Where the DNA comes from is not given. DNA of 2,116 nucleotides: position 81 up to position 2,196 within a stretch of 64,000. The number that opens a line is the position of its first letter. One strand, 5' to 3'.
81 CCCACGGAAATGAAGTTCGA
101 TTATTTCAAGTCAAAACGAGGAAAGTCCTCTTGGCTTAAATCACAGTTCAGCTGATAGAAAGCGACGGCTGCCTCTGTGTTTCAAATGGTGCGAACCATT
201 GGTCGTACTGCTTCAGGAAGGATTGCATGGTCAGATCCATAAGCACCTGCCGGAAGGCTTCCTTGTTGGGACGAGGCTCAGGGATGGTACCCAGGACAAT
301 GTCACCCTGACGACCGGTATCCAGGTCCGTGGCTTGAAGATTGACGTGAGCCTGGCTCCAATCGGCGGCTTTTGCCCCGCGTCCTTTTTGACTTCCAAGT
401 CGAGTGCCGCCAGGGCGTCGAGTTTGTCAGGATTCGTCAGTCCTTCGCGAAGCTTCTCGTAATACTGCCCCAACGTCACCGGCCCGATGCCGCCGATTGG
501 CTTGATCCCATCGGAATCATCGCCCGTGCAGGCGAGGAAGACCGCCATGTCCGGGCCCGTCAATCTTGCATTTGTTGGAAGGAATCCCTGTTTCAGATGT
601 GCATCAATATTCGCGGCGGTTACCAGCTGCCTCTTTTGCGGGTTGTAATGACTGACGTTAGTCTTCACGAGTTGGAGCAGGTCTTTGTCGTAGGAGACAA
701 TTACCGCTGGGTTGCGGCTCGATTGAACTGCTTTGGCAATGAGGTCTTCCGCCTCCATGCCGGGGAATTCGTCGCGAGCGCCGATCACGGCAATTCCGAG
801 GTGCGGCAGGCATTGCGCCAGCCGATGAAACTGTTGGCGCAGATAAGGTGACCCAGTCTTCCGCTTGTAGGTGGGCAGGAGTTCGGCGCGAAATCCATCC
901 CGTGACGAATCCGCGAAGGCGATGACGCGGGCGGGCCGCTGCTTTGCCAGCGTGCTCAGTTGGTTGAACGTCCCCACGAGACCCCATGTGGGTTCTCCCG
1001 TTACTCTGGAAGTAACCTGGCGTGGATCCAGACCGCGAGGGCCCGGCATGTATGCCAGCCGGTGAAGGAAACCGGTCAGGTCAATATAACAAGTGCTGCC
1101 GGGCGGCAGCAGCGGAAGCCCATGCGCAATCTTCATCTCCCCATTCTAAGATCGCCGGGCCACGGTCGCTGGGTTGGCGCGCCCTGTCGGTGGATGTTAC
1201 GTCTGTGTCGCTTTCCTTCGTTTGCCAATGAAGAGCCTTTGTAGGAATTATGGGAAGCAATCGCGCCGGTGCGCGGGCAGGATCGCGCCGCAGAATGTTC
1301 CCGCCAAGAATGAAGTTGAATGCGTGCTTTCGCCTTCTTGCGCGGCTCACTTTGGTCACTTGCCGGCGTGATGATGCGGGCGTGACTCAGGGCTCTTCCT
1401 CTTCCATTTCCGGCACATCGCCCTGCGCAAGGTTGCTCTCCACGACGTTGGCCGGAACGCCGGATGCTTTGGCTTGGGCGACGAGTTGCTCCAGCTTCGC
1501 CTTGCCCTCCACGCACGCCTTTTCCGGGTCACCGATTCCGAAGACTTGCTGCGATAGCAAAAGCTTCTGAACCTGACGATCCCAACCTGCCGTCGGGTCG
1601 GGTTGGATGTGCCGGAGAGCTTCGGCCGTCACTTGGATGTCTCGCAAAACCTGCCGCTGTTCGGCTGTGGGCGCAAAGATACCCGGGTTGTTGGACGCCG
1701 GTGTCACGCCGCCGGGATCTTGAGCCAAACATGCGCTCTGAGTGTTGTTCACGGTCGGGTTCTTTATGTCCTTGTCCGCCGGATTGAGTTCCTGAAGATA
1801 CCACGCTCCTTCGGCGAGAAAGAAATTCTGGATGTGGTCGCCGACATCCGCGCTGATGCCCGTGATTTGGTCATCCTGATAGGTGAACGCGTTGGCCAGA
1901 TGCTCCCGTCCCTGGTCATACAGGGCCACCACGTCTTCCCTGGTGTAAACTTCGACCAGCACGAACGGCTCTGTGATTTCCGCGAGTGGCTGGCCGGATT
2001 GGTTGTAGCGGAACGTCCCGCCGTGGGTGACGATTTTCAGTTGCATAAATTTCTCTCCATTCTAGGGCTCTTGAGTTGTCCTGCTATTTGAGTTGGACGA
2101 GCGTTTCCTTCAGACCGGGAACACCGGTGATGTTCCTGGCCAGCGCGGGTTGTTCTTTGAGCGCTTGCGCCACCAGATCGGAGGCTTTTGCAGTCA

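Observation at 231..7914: Phage/plasmid-style replication module: stand-alone FEN, AAA+ ATPase, DnaN clamp, SNF2 helicase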

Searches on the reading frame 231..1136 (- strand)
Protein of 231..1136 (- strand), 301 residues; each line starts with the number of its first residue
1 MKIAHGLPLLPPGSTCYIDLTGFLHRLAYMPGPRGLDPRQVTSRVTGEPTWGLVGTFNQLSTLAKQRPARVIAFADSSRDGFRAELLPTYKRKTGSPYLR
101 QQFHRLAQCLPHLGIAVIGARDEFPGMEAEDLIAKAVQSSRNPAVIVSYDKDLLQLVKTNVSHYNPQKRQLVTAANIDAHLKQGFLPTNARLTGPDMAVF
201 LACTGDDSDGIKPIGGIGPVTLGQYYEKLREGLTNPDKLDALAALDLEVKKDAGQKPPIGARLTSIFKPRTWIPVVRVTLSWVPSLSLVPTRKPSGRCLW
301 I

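Call 5: search_protein_families(library=pfam, proteins=[window:231-1136:-], max_evalue=0.01)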
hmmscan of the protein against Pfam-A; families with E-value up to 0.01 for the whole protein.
window:231-1136:- (301 aa): 1 family
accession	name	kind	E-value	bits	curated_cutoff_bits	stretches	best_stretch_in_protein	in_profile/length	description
PF02739.22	5_3_exonuc_N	-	4.8e-20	72.4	34.3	1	18-177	5-159/164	5'-3' exonuclease, N-terminal resolvase-like domain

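Call 25: search_protein_families(library=ncbifam, proteins=[window:231-1136:-], max_evalue=0.01)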
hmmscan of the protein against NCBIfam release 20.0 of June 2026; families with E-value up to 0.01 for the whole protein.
window:231-1136:- (301 aa): 7 families
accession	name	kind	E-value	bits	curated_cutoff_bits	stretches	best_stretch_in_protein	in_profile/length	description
NF004397.1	PRK05755.1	equivalog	2.1e-22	79.5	720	1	19-222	7-198/889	DNA polymerase I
TIGR00593.1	pola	equivalog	9.3e-19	67.3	600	1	45-221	25-197/890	DNA polymerase I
NF011547.0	PRK14976.1-4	equivalog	2e-17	63.4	305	1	66-239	53-225/291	5'-3' exonuclease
NF011545.0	PRK14976.1-2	equivalog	7.5e-14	51.7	434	1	48-219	34-199/287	5'-3' exonuclease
NF007017.0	PRK09482.1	equivalog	5.4e-13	49.1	261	1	63-231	42-207/257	flap endonuclease Xni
NF011546.0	PRK14976.1-3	equivalog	6.6e-11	42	347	1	46-250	33-238/297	5'-3' exonuclease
NF011544.0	PRK14976.1-1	equivalog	0.0012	18.3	228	1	57-181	46-173/278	5'-3' exonuclease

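Call 26: search_protein_families(library=phrogs, proteins=[window:231-1136:-], max_evalue=0.001)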
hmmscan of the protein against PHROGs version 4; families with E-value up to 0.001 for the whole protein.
window:231-1136:- (301 aa): 1 family
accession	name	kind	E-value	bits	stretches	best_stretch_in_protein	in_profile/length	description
phrog_107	-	DNA, RNA and nucleotide metabolism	1e-16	62.1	1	70-223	171-317/542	exonuclease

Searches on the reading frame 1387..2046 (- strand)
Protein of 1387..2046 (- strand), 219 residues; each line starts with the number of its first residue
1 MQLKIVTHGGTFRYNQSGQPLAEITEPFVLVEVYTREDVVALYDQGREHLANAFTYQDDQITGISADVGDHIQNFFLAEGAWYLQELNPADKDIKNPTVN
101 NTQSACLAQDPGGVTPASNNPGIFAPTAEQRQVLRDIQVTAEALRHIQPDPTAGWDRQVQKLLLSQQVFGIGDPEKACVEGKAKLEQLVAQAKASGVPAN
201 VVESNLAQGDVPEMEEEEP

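Call 5: search_protein_families(library=pfam, proteins=[window:1387-2046:-], max_evalue=0.01)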
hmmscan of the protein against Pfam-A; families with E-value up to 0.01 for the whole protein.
window:1387-2046:- (219 aa): 0 families

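Call 25: search_protein_families(library=ncbifam, proteins=[window:1387-2046:-], max_evalue=0.01)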
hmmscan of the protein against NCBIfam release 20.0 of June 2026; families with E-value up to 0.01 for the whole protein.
window:1387-2046:- (219 aa): 0 families

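Call 26: search_protein_families(library=phrogs, proteins=[window:1387-2046:-], max_evalue=0.001)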
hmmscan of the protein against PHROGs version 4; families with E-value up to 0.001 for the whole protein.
window:1387-2046:- (219 aa): 0 families

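Call 59: search_solved_structures(query=A4, max_evalue=10)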
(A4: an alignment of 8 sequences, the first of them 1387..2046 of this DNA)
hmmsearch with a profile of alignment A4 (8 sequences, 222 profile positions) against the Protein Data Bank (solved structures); distinct sequences matched with E-value up to 10: 0.

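Call 106: search_dna_similar(query=window:1387-2046:-, collection=phages, mode=protein, max_evalue=0.1, max_rows=8)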
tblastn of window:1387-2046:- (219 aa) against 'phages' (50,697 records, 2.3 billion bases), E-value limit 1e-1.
No match.
